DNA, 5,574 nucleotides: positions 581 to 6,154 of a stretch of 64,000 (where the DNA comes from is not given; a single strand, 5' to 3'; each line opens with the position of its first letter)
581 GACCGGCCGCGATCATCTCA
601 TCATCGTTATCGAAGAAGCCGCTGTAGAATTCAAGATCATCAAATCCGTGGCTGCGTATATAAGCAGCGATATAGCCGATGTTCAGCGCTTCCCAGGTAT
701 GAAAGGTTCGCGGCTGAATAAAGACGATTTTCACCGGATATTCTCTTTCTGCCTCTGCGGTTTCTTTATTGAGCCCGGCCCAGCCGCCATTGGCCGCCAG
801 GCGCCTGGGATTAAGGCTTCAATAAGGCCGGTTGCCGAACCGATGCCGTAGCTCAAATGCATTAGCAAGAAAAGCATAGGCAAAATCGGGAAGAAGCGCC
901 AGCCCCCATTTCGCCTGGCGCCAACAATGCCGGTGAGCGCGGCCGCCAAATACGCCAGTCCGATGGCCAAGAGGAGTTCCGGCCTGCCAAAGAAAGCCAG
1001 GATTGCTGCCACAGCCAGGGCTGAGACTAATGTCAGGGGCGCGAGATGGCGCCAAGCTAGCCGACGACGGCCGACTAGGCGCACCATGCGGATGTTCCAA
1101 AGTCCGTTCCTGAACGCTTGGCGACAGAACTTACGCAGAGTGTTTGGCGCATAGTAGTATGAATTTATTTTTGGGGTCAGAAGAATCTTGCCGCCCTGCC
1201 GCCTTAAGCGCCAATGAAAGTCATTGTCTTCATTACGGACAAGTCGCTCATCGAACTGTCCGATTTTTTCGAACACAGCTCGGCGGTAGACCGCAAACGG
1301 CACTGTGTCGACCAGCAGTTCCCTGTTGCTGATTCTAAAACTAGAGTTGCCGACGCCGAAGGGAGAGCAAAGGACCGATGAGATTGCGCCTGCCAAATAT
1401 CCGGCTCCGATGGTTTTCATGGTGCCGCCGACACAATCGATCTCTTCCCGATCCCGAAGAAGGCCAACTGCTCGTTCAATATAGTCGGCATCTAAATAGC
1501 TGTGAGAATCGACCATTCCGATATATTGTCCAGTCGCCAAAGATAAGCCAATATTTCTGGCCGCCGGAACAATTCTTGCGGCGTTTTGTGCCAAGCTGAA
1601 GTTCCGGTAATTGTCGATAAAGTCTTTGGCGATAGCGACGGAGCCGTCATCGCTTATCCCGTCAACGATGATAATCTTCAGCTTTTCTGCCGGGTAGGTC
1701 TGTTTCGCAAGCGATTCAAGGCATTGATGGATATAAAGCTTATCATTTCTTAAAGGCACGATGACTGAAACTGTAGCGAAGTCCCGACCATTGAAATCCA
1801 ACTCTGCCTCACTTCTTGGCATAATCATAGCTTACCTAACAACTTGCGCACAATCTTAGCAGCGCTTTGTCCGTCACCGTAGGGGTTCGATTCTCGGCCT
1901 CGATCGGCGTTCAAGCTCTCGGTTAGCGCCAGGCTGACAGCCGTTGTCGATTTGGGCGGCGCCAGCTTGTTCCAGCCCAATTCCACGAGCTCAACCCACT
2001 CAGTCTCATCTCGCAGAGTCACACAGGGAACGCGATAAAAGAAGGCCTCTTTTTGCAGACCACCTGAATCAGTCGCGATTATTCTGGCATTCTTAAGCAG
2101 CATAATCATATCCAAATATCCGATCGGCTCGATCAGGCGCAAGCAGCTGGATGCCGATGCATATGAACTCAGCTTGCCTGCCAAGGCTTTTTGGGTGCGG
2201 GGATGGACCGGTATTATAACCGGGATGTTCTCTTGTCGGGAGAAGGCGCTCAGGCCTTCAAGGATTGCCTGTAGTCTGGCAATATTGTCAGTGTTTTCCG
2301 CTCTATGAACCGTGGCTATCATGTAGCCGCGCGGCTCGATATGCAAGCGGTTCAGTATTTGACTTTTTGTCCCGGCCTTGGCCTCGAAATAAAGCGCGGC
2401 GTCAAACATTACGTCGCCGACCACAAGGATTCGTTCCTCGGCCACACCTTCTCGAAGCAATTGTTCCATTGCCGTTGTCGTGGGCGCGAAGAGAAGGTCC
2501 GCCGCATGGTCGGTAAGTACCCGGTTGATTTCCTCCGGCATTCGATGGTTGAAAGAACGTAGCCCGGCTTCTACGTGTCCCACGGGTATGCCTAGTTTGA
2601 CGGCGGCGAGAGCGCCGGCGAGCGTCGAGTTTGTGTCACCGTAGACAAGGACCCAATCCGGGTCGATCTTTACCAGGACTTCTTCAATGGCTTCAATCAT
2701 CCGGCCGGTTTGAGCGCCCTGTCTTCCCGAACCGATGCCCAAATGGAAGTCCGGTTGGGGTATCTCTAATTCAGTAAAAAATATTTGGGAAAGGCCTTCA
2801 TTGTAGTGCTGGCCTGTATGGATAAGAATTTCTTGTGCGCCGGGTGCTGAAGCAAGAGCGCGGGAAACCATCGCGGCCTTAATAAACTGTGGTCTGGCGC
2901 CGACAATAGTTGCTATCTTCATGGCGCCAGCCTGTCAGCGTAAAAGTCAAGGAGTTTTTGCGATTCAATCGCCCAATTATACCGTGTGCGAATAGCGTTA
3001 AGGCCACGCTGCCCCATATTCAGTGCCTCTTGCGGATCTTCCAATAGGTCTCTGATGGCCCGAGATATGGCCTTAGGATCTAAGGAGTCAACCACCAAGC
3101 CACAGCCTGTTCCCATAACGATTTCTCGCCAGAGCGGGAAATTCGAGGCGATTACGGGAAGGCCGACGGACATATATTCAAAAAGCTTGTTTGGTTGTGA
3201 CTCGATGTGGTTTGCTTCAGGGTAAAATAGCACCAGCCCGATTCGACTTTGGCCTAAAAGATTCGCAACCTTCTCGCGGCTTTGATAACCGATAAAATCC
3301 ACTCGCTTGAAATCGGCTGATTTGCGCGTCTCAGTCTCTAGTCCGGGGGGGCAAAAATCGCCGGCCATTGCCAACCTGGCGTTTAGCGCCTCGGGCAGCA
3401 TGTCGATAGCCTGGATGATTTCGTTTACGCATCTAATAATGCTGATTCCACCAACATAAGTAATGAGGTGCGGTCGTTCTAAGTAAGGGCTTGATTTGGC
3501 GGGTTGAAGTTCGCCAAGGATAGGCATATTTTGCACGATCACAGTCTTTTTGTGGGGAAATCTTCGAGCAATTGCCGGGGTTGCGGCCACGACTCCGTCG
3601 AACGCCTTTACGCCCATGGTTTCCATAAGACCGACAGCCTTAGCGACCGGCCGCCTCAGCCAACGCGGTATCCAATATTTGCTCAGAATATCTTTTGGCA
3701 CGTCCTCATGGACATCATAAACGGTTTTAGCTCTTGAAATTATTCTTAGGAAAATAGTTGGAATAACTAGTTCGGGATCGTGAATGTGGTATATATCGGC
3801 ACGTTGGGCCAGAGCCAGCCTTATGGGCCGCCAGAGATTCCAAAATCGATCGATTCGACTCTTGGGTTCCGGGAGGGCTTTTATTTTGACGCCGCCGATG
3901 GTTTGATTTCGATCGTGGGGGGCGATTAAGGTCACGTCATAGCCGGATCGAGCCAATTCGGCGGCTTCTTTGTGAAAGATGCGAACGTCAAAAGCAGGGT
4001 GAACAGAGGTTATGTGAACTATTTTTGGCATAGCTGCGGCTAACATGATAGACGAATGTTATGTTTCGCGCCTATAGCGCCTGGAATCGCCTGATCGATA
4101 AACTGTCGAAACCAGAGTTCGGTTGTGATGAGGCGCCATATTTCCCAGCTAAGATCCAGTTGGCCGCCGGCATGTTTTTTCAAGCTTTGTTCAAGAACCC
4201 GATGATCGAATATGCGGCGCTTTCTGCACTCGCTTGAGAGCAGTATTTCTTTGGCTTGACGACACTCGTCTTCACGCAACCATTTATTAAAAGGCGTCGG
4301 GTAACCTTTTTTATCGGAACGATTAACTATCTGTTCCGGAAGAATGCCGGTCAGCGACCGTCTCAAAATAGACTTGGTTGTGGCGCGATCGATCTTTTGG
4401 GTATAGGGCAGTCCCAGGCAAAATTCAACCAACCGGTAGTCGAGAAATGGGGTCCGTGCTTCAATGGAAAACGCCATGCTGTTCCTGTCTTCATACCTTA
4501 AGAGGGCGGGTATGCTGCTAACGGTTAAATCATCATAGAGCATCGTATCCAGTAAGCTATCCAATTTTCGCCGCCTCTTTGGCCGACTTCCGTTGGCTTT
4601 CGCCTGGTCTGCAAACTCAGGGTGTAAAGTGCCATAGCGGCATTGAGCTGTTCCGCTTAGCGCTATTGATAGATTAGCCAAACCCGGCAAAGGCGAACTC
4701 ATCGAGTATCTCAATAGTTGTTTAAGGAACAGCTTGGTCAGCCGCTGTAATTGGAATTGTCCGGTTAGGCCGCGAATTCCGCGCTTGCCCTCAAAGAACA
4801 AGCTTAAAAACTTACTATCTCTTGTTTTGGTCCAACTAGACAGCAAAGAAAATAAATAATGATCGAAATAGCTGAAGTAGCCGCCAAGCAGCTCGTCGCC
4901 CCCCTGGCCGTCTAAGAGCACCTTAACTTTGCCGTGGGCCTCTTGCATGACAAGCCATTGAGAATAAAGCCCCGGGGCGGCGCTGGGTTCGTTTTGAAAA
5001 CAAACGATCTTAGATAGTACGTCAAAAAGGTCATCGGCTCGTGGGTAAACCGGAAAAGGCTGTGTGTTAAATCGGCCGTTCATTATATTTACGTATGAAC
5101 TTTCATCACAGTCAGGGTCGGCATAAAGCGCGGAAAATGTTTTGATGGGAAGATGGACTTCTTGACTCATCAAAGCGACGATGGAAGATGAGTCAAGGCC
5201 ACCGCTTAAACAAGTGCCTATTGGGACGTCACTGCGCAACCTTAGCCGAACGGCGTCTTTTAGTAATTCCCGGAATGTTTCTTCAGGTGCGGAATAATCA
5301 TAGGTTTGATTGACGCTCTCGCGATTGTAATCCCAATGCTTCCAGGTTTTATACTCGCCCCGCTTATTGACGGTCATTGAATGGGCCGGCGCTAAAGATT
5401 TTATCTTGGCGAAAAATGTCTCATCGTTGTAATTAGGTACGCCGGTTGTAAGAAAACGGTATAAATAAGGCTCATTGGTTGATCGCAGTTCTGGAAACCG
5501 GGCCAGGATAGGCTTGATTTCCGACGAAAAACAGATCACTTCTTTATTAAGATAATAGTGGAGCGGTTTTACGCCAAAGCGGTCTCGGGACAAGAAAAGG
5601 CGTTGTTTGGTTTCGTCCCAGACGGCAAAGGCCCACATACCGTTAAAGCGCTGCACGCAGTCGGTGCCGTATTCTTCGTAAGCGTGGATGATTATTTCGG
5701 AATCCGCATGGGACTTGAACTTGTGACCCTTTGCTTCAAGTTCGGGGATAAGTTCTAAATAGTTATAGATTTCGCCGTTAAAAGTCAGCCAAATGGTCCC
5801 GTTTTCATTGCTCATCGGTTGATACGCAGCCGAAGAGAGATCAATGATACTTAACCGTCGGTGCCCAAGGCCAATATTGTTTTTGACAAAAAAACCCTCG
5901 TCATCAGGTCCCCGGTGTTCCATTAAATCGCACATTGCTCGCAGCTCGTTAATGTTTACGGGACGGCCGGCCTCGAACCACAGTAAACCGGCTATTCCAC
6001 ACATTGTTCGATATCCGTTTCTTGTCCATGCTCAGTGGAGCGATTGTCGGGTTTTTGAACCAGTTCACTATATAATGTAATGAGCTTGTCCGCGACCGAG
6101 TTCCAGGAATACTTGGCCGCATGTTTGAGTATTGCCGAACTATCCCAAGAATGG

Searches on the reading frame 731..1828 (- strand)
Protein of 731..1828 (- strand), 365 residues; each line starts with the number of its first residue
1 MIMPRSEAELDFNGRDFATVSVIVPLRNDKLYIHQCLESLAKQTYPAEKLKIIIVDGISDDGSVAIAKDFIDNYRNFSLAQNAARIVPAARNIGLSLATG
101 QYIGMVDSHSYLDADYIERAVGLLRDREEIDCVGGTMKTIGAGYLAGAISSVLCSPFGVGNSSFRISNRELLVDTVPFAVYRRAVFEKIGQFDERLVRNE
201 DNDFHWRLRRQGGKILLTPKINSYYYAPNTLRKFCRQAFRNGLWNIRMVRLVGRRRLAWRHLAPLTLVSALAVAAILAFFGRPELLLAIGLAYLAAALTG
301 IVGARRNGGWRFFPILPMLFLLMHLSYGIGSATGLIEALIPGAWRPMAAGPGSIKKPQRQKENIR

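Call 9: search_protein_families(library=pfam, proteins=[window:731-1828:-], max_evalue=0.00001)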
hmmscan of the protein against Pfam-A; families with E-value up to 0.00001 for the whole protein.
window:731-1828:- (365 aa): 4 families
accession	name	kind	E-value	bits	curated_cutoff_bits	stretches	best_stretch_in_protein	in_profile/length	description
PF00535.33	Glycos_transf_2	-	8e-25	88.2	23.3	1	21-190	1-168/168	Glycosyl transferase family 2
PF13641.12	Glyco_tranf_2_3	-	4.3e-15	56.8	27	1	20-241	3-227/230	Glycosyltransferase like family 2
PF10111.15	Glyco_tranf_2_2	-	1.8e-10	41.2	27.3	1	21-123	1-105/276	Glycosyltransferase like family 2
PF13632.12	Glyco_trans_2_3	-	1.4e-08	35.2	27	1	105-294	4-191/198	Glycosyl transferase family group 2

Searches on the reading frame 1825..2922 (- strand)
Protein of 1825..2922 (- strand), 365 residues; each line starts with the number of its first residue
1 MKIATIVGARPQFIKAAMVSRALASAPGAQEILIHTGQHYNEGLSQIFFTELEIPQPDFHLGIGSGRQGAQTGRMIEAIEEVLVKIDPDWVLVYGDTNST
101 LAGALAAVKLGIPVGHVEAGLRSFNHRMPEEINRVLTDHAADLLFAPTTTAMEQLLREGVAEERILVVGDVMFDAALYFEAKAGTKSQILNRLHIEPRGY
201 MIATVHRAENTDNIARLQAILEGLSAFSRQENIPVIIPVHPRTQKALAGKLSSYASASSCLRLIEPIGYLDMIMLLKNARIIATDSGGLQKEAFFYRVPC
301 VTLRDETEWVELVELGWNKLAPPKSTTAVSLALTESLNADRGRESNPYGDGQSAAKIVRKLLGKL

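Call 3: search_protein_families(library=ncbifam, proteins=[window:1825-2922:-], max_evalue=0.00001)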
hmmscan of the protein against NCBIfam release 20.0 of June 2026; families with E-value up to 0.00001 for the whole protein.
window:1825-2922:- (365 aa): 2 families
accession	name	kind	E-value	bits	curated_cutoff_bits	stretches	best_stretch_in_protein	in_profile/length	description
TIGR00236.1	wecB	equivalog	3.2e-102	342.4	210.15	1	1-362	1-363/366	non-hydrolyzing UDP-N-acetylglucosamine 2-epimerase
TIGR03568.1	NeuC_NnaA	equivalog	1.8e-23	83.1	235.9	1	2-359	2-363/365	UDP-N-acetylglucosamine 2-epimerase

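Call 4: search_protein_families(library=pfam, proteins=[window:1825-2922:-], max_evalue=0.00001)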
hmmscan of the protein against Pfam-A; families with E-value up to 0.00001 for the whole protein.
window:1825-2922:- (365 aa): 2 families
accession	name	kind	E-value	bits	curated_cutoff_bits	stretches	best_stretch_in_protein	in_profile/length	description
PF02350.25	Epimerase_2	-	9.1e-111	370.5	30.6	1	22-361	2-346/347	UDP-N-acetylglucosamine 2-epimerase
PF13579.12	Glyco_trans_4_4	-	6e-06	27.1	29.7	0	60-168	44-155/158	Glycosyl transferase 4-like domain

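Call 45: search_solved_structures(query=window:1825-2922:-, max_evalue=1e-20, show_alignments=1)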
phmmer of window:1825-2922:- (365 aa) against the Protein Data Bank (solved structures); distinct sequences matched with E-value up to 1e-20: 24.
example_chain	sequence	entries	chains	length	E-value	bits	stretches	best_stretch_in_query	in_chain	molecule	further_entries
8sxv_A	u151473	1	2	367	4.6e-146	490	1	2-358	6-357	UDP-2,3-diacetamido-2,3-dideoxy-glucuronic acid-2-epimerase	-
8sxy_A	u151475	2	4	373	4.9e-146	489.9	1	2-358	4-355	UDP-2,3-diacetamido-2,3-dideoxy-glucuronic acid-2-epimerase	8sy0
8sxw_A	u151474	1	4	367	2.3e-145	487.7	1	2-358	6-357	UDP-2,3-diacetamido-2,3-dideoxy-glucuronic acid-2-epimerase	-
8sy9_A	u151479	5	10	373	2.4e-145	487.6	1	2-358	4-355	UDP-2,3-diacetamido-2,3-dideoxy-glucuronic acid-2-epimerase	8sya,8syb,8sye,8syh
8syd_A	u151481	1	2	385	2.7e-145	487.4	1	2-358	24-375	UDP-2,3-diacetamido-2,3-dideoxy-glucuronic acid-2-epimerase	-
4neq_A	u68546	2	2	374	1.8e-94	320.4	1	1-361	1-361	UDP-N-acetylglucosamine 2-epimerase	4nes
7ya2_A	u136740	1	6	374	1.5e-56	195.6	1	1-317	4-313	Capsular polysaccharide synthesis enzyme CapG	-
4hwg_A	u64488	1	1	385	1.2e-54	189.4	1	1-331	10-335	UDP-N-acetylglucosamine 2-epimerase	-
1f6d_A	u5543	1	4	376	2.2e-50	175.4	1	1-361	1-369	UDP-N-ACETYLGLUCOSAMINE 2-EPIMERASE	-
1vgv_A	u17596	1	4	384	2.3e-50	175.3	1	1-361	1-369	UDP-N-acetylglucosamine 2-epimerase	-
5enz_A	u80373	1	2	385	4.1e-49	171.2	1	2-360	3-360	UDP-GlcNAc 2-epimerase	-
8ahe_A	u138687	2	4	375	4.8e-47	164.4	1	1-362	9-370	UDP-N-acetylglucosamine 2-epimerase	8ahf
3beo_A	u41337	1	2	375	4.8e-47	164.4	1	1-362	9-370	UDP-N-acetylglucosamine 2-epimerase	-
1o6c_A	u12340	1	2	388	2.8e-46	161.9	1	1-362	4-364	UDP-N-acetylglucosamine 2-epimerase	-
4fkz_A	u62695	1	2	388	2.8e-46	161.9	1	1-362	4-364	UDP-N-acetylglucosamine 2-epimerase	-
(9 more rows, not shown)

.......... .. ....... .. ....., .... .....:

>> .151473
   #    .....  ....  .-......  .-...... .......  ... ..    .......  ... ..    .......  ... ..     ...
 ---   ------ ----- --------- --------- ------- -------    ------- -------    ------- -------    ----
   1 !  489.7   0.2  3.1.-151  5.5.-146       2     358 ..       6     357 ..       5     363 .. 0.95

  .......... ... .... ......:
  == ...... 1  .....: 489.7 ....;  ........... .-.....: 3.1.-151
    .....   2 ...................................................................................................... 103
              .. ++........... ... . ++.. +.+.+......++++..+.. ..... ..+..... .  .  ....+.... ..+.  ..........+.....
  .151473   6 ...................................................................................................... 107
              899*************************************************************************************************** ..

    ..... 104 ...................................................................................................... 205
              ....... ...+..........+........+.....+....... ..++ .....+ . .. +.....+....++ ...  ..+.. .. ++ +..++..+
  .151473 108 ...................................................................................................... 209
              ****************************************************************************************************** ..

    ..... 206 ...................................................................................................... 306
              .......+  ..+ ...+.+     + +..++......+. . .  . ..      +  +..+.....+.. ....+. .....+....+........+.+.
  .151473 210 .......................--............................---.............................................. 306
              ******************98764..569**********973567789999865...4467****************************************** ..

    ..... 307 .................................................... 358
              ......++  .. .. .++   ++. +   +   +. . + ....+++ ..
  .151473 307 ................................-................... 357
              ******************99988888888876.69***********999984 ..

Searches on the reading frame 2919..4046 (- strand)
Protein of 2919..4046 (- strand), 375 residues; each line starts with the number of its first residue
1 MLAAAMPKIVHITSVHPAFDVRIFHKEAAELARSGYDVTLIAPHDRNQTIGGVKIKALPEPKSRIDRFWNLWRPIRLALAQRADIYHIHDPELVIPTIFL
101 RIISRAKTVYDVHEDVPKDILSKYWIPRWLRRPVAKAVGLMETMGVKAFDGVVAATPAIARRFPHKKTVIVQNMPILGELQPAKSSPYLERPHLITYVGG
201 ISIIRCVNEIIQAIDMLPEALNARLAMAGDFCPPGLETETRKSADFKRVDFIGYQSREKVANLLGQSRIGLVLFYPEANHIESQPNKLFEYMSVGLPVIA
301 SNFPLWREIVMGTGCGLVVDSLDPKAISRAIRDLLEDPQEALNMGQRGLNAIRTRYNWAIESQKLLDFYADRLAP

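Call 9: search_protein_families(library=pfam, proteins=[window:2919-4046:-], max_evalue=0.00001)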
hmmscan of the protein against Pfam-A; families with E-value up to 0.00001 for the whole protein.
window:2919-4046:- (375 aa): 5 families
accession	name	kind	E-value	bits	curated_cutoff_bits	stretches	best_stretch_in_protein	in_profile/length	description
PF00534.26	Glycos_transf_1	-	1.9e-18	67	26.4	1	190-348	13-169/172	Glycosyl transferases group 1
PF13692.12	Glyco_trans_1_4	-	1.8e-16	61.1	27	1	194-337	3-142/142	Glycosyl transferases group 1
PF13579.12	Glyco_trans_4_4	-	2.9e-12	47.6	29.7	1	25-163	8-142/158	Glycosyl transferase 4-like domain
PF13439.12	Glyco_transf_4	-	4.5e-11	43.5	28.5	1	27-163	11-148/170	Glycosyltransferase Family 4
PF13524.12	Glyco_trans_1_2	-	1.3e-08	35.4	25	1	216-366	11-143/144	Glycosyl transferase-like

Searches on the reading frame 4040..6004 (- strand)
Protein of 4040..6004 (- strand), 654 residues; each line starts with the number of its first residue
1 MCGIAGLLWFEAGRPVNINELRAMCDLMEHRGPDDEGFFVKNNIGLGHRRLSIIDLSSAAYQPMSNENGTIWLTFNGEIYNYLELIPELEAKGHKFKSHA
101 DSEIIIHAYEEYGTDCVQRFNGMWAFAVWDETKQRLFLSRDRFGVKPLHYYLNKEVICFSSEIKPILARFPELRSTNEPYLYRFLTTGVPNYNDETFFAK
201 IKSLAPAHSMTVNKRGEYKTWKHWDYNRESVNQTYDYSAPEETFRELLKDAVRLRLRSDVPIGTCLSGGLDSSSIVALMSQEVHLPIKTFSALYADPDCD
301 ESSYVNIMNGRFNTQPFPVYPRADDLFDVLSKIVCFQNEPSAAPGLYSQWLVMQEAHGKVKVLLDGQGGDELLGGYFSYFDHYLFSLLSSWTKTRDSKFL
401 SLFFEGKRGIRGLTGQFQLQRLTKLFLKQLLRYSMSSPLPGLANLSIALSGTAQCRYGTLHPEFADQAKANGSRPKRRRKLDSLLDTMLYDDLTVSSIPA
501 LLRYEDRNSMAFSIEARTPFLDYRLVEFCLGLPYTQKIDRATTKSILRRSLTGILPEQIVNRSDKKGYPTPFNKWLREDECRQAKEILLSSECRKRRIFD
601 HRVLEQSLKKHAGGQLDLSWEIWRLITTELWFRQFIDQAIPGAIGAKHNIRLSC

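Call 3: search_protein_families(library=ncbifam, proteins=[window:4040-6004:-], max_evalue=0.00001)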
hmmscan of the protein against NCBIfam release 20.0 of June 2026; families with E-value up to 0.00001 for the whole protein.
window:4040-6004:- (654 aa): 9 families
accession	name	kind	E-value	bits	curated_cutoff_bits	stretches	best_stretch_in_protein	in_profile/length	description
TIGR01536.1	asn_synth_AEB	equivalog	1.1e-134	450.3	267.1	1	2-568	1-517/517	asparagine synthase (glutamine-hydrolyzing)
TIGR03108.1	eps_aminotran_1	hypoth_equivalog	4.3e-132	441.9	816.9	2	1-379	1-377/628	XrtA/PEP-CTERM system amidotransferase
TIGR03104.1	trio_amidotrans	equivalog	4e-111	372.1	570.1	2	1-379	1-383/589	N-acetylglutaminylglutamine amidotransferase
NF033535.1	lass_lactam_cya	exception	2.8e-105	353.3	525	2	1-380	1-383/668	lasso peptide isopeptide bond-forming cyclase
NF006949.0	PRK09431.1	equivalog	1.1e-76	258.6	499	3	1-172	1-171/554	asparagine synthase B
NF033561.1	macrolact_Ik_Al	subfamily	5.5e-26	91.3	300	2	112-373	71-331/561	albusnodin/ikarugamycin family macrolactam cyclase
TIGR01135.1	glmS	equivalog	9.1e-10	37.6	418.05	1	41-234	63-267/607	glutamine--fructose-6-phosphate transaminase (isomerizing)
TIGR01134.1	purF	equivalog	1.7e-09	37.6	350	1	41-162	63-195/432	amidophosphoribosyltransferase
NF001484.0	PRK00331.1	subfamily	9.4e-09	34.2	381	1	40-167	63-199/601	isomerizing glutamine--fructose-6-phosphate transaminase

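Call 4: search_protein_families(library=pfam, proteins=[window:4040-6004:-], max_evalue=0.00001)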
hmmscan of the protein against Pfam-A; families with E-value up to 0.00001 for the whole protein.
window:4040-6004:- (654 aa): 3 families
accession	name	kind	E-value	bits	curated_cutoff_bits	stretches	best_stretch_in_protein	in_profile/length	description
PF00733.27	Asn_synthase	-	1.1e-81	275.6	21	1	244-633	2-354/354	Asparagine synthase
PF13537.11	GATase_7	-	5.5e-46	156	25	1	48-168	1-123/123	Glutamine amidotransferase domain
PF13522.11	GATase_6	-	7.6e-44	149.3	27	1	33-162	1-130/130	Glutamine amidotransferase domain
